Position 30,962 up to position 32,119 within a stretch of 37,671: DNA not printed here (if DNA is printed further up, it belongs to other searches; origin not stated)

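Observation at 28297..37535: Pseudaminic-acid-like branch in scrambled order with no NeuB/PseI synthase and no clear PseG, ending at a terminator hairpin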

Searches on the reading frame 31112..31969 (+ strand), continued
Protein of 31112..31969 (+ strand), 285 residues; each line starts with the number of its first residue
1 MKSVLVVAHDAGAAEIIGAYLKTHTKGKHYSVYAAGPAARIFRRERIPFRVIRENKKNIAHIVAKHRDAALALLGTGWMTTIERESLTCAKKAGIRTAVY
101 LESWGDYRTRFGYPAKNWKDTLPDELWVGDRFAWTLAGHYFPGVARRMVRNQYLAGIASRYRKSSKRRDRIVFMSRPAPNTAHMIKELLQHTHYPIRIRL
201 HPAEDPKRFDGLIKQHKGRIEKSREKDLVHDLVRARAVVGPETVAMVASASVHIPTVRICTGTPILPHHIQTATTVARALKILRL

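Call 54: search_protein_families(library=ncbifam, proteins=[L006:11028-12029:+, L006:12022-13104:+, L006:13680-14258:+, L006:15733-16479:+, L006:8182-9492:+, L004:10944-11954:+, L004:12704-13768:+, L004:14435-15073:+, L004:15095-16309:+, L004:16312-17079:+], max_evalue=1e-10)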
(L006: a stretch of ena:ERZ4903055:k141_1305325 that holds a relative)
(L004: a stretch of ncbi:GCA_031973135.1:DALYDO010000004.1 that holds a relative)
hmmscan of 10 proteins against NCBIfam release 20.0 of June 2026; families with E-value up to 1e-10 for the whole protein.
L006:11028-12029:+ (333 aa): 7 families
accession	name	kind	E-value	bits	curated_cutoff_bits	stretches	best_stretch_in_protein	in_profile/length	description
TIGR03589.1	PseB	equivalog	2.4e-145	483.5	407.75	1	4-325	2-323/324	UDP-N-acetylglucosamine 4,6-dehydratase (inverting)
TIGR04130.1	FnlA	equivalog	1.3e-83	280.7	730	1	5-329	3-328/337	UDP-N-acetylglucosamine 4,6-dehydratase/5-epimerase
TIGR04180.1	EDH_00030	hypoth_equivalog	7.4e-18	64.6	475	1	9-130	1-123/297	NAD-dependent 4,6-dehydratase LegB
TIGR03466.1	HpnA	hypoth_equivalog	1e-15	57.5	367.65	1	8-128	2-113/327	hopanoid-associated sugar epimerase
TIGR01179.1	galE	equivalog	4.5e-12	45.5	262.3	1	9-176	2-180/332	UDP-glucose 4-epimerase GalE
NF041293.1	G6PDh_Azf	equivalog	3.8e-11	42.9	400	1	7-160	3-143/252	NAD-dependent glucose-6-phosphate dehydrogenase Azf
TIGR02622.1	CDP_4_6_dhtase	equivalog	7.6e-11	41.7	278.45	0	5-131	3-132/352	CDP-glucose 4,6-dehydratase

L006:12022-13104:+ (360 aa): 2 families
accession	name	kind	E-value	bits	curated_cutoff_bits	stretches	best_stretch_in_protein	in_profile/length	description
TIGR03569.1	NeuB_NnaB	equivalog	1.4e-88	297.1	399.65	1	27-354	1-329/329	N-acetylneuraminate synthase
TIGR03586.1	PseI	equivalog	1e-84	284.5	340.25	1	27-353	2-326/327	pseudaminic acid synthase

L006:13680-14258:+ (192 aa): 0 families

L006:15733-16479:+ (248 aa): 4 families
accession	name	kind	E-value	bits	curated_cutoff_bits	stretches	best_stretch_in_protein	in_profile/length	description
NF009905.0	PRK13368.1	subfamily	2.3e-19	69.7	255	1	2-116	3-115/243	3-deoxy-manno-octulosonate cytidylyltransferase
NF003952.0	PRK05450.1-5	subfamily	3.1e-19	69.1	193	1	2-119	3-120/250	3-deoxy-manno-octulosonate cytidylyltransferase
NF003950.0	PRK05450.1-3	subfamily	2e-13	50.3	234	1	3-118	4-120/248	3-deoxy-manno-octulosonate cytidylyltransferase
NF003948.0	PRK05450.1-1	equivalog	4.1e-13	49.1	281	1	4-125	8-130/248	3-deoxy-manno-octulosonate cytidylyltransferase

L006:8182-9492:+ (436 aa): 7 families
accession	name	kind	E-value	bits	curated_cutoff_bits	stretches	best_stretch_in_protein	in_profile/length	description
TIGR03588.1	PseC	equivalog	1.2e-61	208.8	423.5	1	55-334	28-318/380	UDP-4-amino-4,6-dideoxy-N-acetyl-beta-L-altrosamine transaminase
NF008658.2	PRK11658.1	equivalog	6.9e-50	169.8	631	1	25-334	12-315/379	UDP-4-amino-4-deoxy-L-arabinose aminotransferase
TIGR04181.1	NHT_00031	hypoth_equivalog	3.4e-49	167.6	420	1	56-331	29-314/359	LegC family aminotransferase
TIGR04427.1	PLP_DesI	equivalog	3.3e-42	145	650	1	55-335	50-322/390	dTDP-4-dehydro-6-deoxyglucose aminotransferase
NF011936.0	PRK15407.1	equivalog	3.1e-40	138.2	423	1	55-246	63-262/440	lipopolysaccharide biosynthesis protein RfbH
NF008687.0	PRK11706.1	equivalog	2.3e-39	135.2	375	1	66-285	40-262/375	dTDP-4-amino-4,6-dideoxygalactose transaminase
TIGR02379.1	ECA_wecE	subfamily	9.5e-34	116.8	434.85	1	67-282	41-260/376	dTDP-4-amino-4,6-dideoxy-D-glucose transaminase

L004:10944-11954:+ (336 aa): 9 families
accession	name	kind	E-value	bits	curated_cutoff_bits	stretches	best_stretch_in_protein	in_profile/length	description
TIGR03589.1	PseB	equivalog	1.1e-125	418.9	407.75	1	6-325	2-322/324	UDP-N-acetylglucosamine 4,6-dehydratase (inverting)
TIGR04130.1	FnlA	equivalog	1.3e-69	234.7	730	1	6-316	2-315/337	UDP-N-acetylglucosamine 4,6-dehydratase/5-epimerase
TIGR04180.1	EDH_00030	hypoth_equivalog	9.9e-16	57.7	475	1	11-131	1-123/297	NAD-dependent 4,6-dehydratase LegB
TIGR03466.1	HpnA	hypoth_equivalog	2e-14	53.3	367.65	1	10-130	2-114/327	hopanoid-associated sugar epimerase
TIGR01181.1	dTDP_gluc_dehyt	equivalog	5.2e-14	52.1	365.1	1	11-131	2-127/321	dTDP-glucose 4,6-dehydratase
TIGR01179.1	galE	equivalog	5.9e-14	51.6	262.3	1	11-175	2-180/332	UDP-glucose 4-epimerase GalE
TIGR02622.1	CDP_4_6_dhtase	equivalog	5.1e-12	45.6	278.45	0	5-132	1-132/352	CDP-glucose 4,6-dehydratase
NF041293.1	G6PDh_Azf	equivalog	1.4e-11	44.3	400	0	8-132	2-118/252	NAD-dependent glucose-6-phosphate dehydrogenase Azf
TIGR02197.1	heptose_epim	equivalog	1.6e-11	43.9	274.6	0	11-175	1-174/316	ADP-glyceromanno-heptose 6-epimerase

L004:12704-13768:+ (354 aa): 2 families
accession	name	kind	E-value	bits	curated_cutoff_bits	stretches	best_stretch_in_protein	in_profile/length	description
TIGR03569.1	NeuB_NnaB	equivalog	3.6e-88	295.8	399.65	1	23-348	2-329/329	N-acetylneuraminate synthase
TIGR03586.1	PseI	equivalog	6.1e-87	291.9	340.25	1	22-348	2-327/327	pseudaminic acid synthase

L004:14435-15073:+ (212 aa): 0 families

L004:15095-16309:+ (404 aa): 7 families
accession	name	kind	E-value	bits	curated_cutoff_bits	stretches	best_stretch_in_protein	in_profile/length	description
TIGR04181.1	NHT_00031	hypoth_equivalog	3.6e-60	203.7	420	1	8-346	8-345/359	LegC family aminotransferase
TIGR03588.1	PseC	equivalog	3.4e-59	200.7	423.5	1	7-324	8-322/380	UDP-4-amino-4,6-dideoxy-N-acetyl-beta-L-altrosamine transaminase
NF008658.2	PRK11658.1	equivalog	1.8e-54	184.8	631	1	7-304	11-299/379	UDP-4-amino-4-deoxy-L-arabinose aminotransferase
NF008687.0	PRK11706.1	equivalog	7.3e-52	176.4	375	1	9-276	10-268/375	dTDP-4-amino-4,6-dideoxygalactose transaminase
TIGR02379.1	ECA_wecE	subfamily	9.5e-45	153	434.85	1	11-276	12-269/376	dTDP-4-amino-4,6-dideoxy-D-glucose transaminase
NF011936.0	PRK15407.1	equivalog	1.2e-36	126.4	423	1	61-279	103-331/440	lipopolysaccharide biosynthesis protein RfbH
TIGR04427.1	PLP_DesI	equivalog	2.1e-36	125.9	650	1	32-275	53-277/390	dTDP-4-dehydro-6-deoxyglucose aminotransferase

L004:16312-17079:+ (255 aa): 4 families
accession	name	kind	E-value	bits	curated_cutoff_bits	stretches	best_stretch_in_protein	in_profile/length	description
NF009905.0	PRK13368.1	subfamily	5e-19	68.6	255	1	6-130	2-124/243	3-deoxy-manno-octulosonate cytidylyltransferase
NF003952.0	PRK05450.1-5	subfamily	9.3e-17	61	193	1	6-123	2-119/250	3-deoxy-manno-octulosonate cytidylyltransferase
NF003950.0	PRK05450.1-3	subfamily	9.5e-14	51.3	234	1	7-122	3-119/248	3-deoxy-manno-octulosonate cytidylyltransferase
NF003948.0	PRK05450.1-1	equivalog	5e-12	45.6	281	1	4-129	3-129/248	3-deoxy-manno-octulosonate cytidylyltransferase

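Call 75: find_homologous_proteins(query=A4, max_evalue=0.00001)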
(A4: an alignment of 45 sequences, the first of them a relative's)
Query A4 (45 sequences) (285 aa, profile of the alignment): 2061 proteins with E <= 0.00001 among 8000 candidates; the best 120 are listed.
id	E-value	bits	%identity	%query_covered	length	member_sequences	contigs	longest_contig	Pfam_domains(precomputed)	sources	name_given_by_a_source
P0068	6.6e-109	382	27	88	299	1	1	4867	-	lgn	-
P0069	1.8e-107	377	28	86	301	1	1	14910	-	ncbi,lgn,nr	ncbi:MAG: hypothetical protein Q7U66_01555 [Methylobacter sp.]|nr:hypothetical protein [Methylobacte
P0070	2.8e-107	376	27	86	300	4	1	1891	-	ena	-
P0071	3.1e-107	376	28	85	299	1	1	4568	-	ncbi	-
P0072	4.1e-107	376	28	86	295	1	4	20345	-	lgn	-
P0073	4.7e-107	376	29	93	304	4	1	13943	-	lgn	-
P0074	8.2e-107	375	27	86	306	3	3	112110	-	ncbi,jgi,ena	-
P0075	9.5e-107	375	27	86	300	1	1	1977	-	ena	-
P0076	1.1e-106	375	28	99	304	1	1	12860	-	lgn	-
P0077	1.1e-106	375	28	86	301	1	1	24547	-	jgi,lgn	-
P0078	1.2e-106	374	26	94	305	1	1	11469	-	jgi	jgi:hypothetical protein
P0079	1.3e-106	374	26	86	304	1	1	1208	-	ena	-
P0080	1.3e-106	374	28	86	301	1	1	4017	-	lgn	-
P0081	1.7e-106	374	27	86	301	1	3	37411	-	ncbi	ncbi:MAG: hypothetical protein ACXWT4_01955 [Methylobacter sp.]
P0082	1.9e-106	374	26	86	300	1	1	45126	-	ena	-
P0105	1.8e-105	371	25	86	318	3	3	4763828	-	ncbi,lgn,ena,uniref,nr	ncbi:hypothetical protein NEA10_13840 [Phormidium yuhuli AB48]|uniref:Capsule polysaccharide biosynt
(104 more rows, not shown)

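Call 76: search_protein_families(library=pfam, alignment_id=A4, max_evalue=1)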
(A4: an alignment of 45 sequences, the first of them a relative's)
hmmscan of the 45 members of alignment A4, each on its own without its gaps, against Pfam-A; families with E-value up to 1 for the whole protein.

A. member 1, P0001 (285 aa): 2 families
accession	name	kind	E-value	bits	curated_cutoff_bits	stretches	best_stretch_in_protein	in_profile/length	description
PF10356.15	RRG7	-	0.22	11.4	22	1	154-201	106-153/185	Required for respiratory growth protein 7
PF09949.15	APP1_cat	-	0.26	11.7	27.1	1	149-197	32-81/154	Phosphatidate phosphatase APP1, catalytic domain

B. families by the number of members that match (of 45 scanned): 21 families
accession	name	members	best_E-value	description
PF07388.17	A-2_8-polyST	6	5.9e-06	Alpha-2,8-polysialyltransferase (POLYST)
PF20471.4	DUF6716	1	0.0005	Putative glycosyltransferase (DUF6716)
PF02350.25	Epimerase_2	1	0.0043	UDP-N-acetylglucosamine 2-epimerase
PF10686.14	YAcAr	1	0.0097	YspA, cpYpsA-related SLOG family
PF25796.1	BREX_BrxC_4th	1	0.013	BREX ATP-binding protein BrxC 4th domain with six-stranded beta sheet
PF04273.18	BLH_phosphatase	1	0.034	Beta-lactamase hydrolase-like protein, phosphatase-like domain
PF21806.3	DUF6879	1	0.036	Family of unknown function (DUF6879)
PF19844.4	DUF6319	1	0.043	Family of unknown function (DUF6319)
PF11795.13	DUF3322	1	0.059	Uncharacterized protein conserved in bacteria N-term (DUF3322)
PF13579.12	Glyco_trans_4_4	1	0.062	Glycosyl transferase 4-like domain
PF00561.26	Abhydrolase_1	1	0.079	alpha/beta hydrolase fold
PF20905.2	ExsD_C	1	0.16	Antiactivator protein ExsD C-terminal domain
PF04939.17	RRS1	1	0.16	Ribosome biogenesis regulatory protein (RRS1)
PF22226.1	Mre11_C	1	0.21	Mre11 C-terminal Rad50-binding domain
PF10356.15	RRG7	1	0.22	Required for respiratory growth protein 7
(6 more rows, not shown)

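Call 77: search_protein_representatives(alignment_id=A1)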
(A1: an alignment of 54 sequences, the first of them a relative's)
Query: 54 sequences, 301 profile positions. Proteins with E-value up to 0.001 (for the whole library): 5464; up to 1e-10: 3289; up to 1e-30: 1075. The best 150 are listed.
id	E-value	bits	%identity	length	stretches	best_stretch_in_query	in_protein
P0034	1.8e-117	408.5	-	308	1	2-300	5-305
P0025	4.9e-112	390.7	-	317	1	3-300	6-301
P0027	3.2e-109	381.4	-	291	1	6-301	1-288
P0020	6.5e-109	380.4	-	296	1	5-299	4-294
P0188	8.3e-109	380.1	-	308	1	3-300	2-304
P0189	4.0e-106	371.3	-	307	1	7-300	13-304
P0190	3.3e-105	368.2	-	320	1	3-301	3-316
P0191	6.5e-104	364.0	-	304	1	5-300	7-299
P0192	6.9e-104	363.9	-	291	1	9-301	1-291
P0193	8.5e-104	363.6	-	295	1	6-298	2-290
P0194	1.4e-102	359.6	-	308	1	4-301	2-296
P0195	4.0e-102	358.1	-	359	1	3-299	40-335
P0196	5.7e-102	357.6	-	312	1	7-294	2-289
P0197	3.5e-100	351.8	-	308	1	4-299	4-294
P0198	1.8e-99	349.4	-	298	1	2-301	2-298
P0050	2.4e-76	273.5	-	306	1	4-291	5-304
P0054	4.1e-65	236.6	-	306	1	5-293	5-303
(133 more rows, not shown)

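Call 78: search_solved_structures(query=A4, max_evalue=10, show_alignments=3)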
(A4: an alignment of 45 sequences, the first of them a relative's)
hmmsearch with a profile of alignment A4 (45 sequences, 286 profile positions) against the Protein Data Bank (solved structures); distinct sequences matched with E-value up to 10: 12.
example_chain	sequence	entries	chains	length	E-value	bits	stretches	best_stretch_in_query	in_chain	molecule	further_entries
6d6q_K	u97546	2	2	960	0.034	16.8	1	184-253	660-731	Exosome complex exonuclease RRP44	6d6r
6h25_J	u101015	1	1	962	0.034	16.8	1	184-253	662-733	Exosome complex exonuclease RRP44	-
1rqx_A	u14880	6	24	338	0.43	13.2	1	56-100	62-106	1-aminocyclopropane-1-carboxylate deaminase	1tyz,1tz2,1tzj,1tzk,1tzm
6erp_C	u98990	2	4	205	2.6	10.6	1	149-250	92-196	Transcription factor A, mitochondrial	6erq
7lbw_A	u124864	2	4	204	2.7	10.5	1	149-250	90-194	Transcription factor A, mitochondrial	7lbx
6hb4_A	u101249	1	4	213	2.9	10.4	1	148-250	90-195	Transcription factor A, mitochondrial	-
3tq6_A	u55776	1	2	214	3.1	10.3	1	148-250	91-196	Transcription factor A, mitochondrial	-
9gzm_C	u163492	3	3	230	3.3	10.3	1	148-250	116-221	Transcription factor A, mitochondrial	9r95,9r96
6hc3_A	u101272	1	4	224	3.4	10.2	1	148-250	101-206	Transcription factor A, mitochondrial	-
3tmm_A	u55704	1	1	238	3.5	10.2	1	148-250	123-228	Transcription factor A, mitochondrial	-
9mn4_A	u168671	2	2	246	3.7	10.1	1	153-250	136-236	Transcription factor A, mitochondrial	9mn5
4nnu_A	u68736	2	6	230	4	10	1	148-247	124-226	Transcription factor A, mitochondrial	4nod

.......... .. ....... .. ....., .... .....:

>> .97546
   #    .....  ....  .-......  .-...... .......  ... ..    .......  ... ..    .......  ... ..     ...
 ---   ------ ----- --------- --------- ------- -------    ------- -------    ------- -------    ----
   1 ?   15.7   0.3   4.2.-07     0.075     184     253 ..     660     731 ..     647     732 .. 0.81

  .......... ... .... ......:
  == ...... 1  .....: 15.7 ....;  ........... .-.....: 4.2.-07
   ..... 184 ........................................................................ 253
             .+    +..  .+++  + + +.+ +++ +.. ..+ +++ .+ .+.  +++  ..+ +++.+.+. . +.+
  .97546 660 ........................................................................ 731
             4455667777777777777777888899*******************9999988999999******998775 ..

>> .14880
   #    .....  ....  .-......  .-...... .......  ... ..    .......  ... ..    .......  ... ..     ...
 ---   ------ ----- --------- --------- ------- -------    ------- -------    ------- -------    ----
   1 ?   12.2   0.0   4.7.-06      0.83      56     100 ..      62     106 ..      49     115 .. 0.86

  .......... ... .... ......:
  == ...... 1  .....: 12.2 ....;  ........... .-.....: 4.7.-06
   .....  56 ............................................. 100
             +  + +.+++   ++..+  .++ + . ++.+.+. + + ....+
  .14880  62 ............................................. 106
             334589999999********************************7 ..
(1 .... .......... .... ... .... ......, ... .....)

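Call 79: search_protein_families(library=pfam, proteins=[P0105, L029:3675-4496:+, L033:10001-10792:+, L034:10001-10870:+, L036:10001-10840:+, L058:3072-3887:+, L069:10001-10840:+, L084:1387-2232:+, L060:10001-10777:+, L053:10001-10774:+], max_evalue=0.5)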
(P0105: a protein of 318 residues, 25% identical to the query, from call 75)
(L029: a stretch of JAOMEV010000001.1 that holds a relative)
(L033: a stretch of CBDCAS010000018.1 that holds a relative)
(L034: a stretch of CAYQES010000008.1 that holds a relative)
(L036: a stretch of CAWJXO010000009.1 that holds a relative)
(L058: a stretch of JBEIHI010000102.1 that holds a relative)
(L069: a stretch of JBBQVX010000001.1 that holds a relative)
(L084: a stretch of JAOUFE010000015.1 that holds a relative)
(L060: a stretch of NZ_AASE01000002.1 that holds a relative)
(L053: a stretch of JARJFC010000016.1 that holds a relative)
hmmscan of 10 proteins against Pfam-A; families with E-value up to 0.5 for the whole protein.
P0105 (318 aa): 0 families

L029:3675-4496:+ (274 aa): 1 family
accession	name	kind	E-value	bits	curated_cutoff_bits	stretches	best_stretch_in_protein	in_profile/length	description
PF04939.17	RRS1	-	0.16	12.2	25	1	70-116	80-125/165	Ribosome biogenesis regulatory protein (RRS1)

L033:10001-10792:+ (264 aa): 1 family
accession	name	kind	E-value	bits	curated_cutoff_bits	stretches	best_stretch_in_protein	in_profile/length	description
PF25796.1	BREX_BrxC_4th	-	0.013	15.5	27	1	123-173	13-62/173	BREX ATP-binding protein BrxC 4th domain with six-stranded beta sheet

L034:10001-10870:+ (290 aa): 0 families

L036:10001-10840:+ (280 aa): 0 families

L058:3072-3887:+ (272 aa): 0 families

L069:10001-10840:+ (280 aa): 1 family
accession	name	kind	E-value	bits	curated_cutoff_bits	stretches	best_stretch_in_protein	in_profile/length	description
PF13579.12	Glyco_trans_4_4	-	0.062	14.1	29.7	1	76-142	84-157/158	Glycosyl transferase 4-like domain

L084:1387-2232:+ (282 aa): 0 families

L060:10001-10777:+ (259 aa): 0 families

L053:10001-10774:+ (258 aa): 0 families
